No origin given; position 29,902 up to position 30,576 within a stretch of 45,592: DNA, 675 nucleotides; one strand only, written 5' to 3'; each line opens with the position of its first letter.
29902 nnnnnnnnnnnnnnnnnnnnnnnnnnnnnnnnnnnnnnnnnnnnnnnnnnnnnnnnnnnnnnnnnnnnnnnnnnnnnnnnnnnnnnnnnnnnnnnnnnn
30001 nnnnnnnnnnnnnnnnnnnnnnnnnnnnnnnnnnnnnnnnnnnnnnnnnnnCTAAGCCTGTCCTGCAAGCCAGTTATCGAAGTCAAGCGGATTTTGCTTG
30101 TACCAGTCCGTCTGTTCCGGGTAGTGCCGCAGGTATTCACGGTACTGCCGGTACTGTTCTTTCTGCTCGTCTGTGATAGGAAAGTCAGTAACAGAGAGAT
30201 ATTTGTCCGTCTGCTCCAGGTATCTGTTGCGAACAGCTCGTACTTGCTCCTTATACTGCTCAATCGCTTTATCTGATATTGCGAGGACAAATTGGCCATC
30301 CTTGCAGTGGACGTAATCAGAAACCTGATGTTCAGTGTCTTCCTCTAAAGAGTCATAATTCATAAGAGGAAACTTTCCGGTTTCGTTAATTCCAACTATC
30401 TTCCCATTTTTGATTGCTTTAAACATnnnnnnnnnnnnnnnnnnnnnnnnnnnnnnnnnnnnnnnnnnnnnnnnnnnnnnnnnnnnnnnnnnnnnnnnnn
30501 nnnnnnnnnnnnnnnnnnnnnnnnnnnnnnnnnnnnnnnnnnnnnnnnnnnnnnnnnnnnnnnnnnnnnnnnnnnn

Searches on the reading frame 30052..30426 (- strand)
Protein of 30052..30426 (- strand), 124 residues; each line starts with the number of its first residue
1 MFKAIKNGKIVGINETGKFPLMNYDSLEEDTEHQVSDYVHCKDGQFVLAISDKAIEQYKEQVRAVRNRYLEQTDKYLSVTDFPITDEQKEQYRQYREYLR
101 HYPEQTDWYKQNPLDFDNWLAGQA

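Call 101: search_protein_families(library=pfam, proteins=[window:30052-30426:-], max_evalue=0.001)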
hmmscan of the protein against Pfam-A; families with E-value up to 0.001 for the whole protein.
window:30052-30426:- (124 aa): 1 family
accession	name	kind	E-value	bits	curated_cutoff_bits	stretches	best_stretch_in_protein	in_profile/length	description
PF16778.10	Phage_tail_APC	-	7.9e-10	38.9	26.6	1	60-107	2-48/60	Phage tail assembly chaperone protein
